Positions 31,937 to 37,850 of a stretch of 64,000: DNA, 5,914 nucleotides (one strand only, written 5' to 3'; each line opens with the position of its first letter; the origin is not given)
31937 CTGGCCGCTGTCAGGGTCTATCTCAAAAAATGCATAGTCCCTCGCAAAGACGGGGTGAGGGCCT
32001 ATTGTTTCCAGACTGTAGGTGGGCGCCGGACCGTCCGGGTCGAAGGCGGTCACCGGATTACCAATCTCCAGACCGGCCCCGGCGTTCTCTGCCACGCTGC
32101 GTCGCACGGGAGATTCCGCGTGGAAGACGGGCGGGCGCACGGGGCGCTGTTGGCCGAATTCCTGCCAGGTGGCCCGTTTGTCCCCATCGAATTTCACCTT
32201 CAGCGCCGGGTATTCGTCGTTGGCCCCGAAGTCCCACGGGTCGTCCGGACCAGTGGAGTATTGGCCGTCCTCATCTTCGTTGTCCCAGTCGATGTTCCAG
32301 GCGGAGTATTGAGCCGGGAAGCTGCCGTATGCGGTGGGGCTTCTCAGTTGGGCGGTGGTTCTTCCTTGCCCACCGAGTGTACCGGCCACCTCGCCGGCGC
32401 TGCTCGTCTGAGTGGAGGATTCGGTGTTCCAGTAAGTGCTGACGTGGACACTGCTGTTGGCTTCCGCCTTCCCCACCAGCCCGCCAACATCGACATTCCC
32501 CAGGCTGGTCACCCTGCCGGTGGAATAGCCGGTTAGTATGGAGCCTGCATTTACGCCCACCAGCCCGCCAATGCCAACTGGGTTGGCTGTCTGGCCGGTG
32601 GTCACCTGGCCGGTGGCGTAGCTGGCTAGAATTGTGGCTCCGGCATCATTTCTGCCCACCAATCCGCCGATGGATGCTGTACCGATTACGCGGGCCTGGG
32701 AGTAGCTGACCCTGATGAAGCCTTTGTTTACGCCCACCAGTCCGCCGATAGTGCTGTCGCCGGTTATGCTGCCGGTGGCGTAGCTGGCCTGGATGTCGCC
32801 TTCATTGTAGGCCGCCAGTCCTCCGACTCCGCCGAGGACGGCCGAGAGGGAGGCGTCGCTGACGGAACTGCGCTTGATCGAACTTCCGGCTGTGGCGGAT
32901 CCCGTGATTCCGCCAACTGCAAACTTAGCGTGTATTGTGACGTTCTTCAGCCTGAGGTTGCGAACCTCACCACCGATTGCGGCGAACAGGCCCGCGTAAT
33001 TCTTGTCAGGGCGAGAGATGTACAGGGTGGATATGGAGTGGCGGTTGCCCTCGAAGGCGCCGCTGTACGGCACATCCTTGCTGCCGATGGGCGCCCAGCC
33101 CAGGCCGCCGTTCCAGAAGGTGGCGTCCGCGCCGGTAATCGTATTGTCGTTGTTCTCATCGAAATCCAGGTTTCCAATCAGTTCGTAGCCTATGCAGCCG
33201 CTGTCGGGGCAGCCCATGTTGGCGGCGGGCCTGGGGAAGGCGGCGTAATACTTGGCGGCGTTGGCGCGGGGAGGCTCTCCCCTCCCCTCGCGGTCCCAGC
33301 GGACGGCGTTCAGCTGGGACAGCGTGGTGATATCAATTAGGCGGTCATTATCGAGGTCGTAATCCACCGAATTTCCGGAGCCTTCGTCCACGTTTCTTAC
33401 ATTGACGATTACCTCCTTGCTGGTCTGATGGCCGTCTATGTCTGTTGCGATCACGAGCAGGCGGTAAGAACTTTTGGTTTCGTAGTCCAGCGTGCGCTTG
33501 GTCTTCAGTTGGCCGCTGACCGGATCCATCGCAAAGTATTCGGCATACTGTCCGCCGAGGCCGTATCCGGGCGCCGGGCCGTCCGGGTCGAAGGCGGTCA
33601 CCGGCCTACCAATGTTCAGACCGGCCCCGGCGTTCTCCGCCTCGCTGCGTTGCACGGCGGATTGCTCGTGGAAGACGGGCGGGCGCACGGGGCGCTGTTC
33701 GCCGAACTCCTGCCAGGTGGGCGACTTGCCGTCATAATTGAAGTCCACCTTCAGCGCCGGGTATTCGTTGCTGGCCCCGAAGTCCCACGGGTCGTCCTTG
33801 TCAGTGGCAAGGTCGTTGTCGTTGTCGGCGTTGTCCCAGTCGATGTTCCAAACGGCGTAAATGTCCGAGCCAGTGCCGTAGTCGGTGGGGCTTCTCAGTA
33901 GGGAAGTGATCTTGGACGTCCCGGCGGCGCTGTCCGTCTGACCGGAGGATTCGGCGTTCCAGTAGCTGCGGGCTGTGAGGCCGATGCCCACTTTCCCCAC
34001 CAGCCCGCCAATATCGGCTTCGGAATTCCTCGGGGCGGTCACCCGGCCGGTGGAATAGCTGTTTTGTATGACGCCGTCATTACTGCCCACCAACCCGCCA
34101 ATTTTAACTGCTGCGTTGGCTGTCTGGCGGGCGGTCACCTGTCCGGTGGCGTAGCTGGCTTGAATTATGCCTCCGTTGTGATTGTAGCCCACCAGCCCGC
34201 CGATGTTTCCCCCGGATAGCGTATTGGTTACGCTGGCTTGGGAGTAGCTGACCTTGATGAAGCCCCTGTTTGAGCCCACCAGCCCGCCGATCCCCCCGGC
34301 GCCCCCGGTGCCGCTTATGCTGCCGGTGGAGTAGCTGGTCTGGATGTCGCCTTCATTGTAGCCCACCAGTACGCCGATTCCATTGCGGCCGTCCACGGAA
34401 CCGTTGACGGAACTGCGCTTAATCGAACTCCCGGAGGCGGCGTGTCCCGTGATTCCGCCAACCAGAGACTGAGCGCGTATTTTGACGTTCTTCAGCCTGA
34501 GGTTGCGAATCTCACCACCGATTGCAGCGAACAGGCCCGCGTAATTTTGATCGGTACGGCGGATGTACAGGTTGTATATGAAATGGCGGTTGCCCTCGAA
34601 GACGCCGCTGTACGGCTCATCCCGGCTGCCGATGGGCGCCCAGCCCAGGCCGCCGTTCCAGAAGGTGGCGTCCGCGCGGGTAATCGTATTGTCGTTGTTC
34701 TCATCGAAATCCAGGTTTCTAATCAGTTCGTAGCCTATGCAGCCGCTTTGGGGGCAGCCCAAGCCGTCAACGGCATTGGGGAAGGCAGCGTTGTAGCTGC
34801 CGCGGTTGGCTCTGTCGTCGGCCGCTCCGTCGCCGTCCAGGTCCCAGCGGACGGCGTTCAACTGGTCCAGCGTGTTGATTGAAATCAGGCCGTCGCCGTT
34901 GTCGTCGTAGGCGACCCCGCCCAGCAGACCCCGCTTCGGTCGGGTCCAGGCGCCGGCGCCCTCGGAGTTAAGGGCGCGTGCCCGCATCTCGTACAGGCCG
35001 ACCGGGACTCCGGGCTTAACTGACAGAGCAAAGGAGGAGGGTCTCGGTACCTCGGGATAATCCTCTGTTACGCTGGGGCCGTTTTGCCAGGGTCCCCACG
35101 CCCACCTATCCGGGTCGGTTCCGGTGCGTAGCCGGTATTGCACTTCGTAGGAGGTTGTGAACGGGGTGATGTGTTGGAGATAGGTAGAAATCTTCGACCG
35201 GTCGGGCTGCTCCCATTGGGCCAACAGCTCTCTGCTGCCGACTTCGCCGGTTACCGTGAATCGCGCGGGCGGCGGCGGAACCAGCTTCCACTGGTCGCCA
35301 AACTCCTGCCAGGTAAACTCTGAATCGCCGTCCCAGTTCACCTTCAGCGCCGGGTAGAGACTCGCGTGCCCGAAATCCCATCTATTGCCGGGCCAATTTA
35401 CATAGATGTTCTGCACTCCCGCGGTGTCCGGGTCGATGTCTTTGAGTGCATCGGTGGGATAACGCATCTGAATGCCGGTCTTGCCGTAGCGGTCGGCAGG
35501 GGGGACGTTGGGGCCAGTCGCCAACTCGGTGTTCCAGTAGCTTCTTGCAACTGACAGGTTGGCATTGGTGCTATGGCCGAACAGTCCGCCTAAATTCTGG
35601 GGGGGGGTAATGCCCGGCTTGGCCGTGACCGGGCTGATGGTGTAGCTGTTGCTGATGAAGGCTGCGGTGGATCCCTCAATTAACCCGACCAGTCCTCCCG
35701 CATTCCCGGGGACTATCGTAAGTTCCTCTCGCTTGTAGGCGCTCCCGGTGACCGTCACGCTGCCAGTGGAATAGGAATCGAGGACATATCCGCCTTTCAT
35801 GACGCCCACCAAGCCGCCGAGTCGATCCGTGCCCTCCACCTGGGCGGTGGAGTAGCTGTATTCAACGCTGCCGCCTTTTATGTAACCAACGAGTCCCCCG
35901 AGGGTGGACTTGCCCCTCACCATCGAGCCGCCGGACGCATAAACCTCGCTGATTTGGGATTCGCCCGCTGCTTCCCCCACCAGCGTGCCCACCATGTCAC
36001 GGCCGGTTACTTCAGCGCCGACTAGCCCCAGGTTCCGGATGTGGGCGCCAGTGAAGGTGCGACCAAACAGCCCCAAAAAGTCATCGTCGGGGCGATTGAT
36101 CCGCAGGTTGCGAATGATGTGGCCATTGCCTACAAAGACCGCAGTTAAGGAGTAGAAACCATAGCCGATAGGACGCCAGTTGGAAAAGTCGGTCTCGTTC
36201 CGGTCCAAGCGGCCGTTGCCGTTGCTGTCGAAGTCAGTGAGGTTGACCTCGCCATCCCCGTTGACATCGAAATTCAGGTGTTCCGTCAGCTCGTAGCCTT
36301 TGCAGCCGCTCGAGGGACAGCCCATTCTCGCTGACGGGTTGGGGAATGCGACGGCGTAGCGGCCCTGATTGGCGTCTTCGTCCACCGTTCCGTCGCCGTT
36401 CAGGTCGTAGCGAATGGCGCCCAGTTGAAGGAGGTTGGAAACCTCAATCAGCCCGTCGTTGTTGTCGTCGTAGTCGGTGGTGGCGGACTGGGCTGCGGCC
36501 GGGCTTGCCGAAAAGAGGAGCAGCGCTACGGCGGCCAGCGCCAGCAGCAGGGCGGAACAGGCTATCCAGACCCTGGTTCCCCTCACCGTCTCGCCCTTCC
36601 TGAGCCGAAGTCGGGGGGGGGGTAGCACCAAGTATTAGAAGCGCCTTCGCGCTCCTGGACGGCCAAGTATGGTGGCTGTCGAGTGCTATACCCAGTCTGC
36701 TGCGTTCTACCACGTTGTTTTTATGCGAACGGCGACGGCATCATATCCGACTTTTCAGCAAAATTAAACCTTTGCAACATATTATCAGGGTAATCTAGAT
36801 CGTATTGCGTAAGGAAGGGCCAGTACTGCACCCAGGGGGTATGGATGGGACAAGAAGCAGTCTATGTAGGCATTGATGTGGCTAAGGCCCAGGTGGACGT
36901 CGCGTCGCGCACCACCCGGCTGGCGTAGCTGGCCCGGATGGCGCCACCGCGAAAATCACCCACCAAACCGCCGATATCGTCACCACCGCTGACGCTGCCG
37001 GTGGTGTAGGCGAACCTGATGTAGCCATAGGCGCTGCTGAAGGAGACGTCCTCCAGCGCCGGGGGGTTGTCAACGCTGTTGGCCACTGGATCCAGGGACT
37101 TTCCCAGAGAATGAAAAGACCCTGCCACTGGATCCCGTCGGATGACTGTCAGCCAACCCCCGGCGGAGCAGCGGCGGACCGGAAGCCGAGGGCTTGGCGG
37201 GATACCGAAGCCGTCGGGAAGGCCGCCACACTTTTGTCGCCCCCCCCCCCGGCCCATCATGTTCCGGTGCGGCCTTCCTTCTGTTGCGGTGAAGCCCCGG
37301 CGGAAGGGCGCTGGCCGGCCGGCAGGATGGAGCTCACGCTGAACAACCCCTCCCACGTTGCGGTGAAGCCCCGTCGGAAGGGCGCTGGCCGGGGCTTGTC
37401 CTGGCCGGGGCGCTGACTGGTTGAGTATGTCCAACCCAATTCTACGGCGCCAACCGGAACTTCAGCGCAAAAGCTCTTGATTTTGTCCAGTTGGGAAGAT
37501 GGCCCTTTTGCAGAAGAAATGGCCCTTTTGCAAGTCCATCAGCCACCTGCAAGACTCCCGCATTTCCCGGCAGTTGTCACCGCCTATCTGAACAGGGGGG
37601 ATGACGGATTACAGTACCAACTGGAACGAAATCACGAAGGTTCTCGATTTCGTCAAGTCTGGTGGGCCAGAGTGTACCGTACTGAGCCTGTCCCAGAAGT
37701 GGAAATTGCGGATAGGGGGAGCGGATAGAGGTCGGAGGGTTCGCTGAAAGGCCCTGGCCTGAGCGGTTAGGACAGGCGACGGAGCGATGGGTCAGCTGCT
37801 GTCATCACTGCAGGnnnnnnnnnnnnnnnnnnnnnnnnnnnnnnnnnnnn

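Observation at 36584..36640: Poly-C (C10) tract in a conserved leader upstream of giant gene 1: candidate slipped-strand phase-variation switch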

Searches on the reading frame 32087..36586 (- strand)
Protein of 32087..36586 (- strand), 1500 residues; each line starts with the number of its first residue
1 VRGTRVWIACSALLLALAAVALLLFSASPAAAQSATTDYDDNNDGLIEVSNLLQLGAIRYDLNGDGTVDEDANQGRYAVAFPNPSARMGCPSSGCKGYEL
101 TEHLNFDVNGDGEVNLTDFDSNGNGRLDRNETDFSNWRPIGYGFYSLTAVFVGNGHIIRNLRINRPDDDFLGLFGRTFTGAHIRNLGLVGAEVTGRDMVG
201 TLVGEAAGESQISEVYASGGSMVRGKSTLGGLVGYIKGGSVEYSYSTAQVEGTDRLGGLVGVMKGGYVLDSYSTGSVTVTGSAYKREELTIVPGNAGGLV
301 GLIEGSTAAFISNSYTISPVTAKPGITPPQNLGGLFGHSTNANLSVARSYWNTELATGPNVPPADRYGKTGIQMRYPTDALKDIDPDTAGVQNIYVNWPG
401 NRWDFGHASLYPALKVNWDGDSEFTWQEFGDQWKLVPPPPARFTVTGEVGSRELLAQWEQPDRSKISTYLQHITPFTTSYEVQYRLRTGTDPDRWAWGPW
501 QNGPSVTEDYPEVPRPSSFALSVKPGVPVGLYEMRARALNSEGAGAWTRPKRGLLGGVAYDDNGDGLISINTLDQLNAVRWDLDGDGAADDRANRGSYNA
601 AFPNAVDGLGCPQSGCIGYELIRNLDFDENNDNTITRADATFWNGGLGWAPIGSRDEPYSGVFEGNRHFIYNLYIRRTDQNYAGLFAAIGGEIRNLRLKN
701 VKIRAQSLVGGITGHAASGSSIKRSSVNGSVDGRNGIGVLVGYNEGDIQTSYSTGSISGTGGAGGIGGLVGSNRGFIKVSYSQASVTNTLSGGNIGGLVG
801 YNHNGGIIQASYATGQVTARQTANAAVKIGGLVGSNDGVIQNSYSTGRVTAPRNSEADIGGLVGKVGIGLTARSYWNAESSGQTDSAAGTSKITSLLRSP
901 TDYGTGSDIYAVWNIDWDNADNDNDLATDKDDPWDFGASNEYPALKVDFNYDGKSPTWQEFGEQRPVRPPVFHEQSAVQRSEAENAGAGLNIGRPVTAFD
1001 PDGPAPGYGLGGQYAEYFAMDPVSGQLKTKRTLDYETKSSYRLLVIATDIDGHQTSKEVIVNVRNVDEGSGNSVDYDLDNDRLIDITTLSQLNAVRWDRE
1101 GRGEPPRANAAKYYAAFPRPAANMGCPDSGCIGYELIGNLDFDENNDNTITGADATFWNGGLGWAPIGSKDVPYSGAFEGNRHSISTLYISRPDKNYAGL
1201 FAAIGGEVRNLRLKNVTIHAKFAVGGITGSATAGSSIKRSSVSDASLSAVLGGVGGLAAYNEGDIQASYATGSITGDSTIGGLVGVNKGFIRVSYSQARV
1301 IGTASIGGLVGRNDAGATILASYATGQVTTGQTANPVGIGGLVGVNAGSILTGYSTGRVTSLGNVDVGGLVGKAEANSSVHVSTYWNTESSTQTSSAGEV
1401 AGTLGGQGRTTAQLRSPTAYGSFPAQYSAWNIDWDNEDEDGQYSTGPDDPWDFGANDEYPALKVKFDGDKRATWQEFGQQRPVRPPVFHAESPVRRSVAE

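Call 10: search_protein_families(library=pfam, proteins=[window:32087-36586:-], max_evalue=0.01)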
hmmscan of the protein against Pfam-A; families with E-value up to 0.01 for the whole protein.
window:32087-36586:- (1500 aa): 4 families
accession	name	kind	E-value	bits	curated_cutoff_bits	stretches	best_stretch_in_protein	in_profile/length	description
PF07581.17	Glug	-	5e-27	92.8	20.5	3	792-818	2-28/28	The GLUG motif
PF05342.19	Peptidase_M26_N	-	4.6e-09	36.3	27.7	0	664-729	192-250/250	M26 IgA1-specific Metallo-endopeptidase N-terminal region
PF00028.23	Cadherin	-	2.9e-08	34.4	28.8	1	996-1063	18-90/93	Cadherin domain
PF00041.27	fn3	-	0.0092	16.6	25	0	439-550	2-80/84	Fibronectin type III domain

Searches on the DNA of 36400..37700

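Call 66: search_rna_families(source=window, start=36400, end=37700, threshold=evalue, max_evalue=1)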
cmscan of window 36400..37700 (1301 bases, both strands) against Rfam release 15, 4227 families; matches with E-value up to 1: 2.
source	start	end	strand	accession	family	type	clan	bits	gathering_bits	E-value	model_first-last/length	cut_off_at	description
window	37135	37195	-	RF02500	Atu_C6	Gene; sRNA;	-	23.1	60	0.96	1-113/113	no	EcpR1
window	37086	37128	-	RF03449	mir-6827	Gene; miRNA;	-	20.3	80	0.5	1-55/55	no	mir-6827 microRNA precursor family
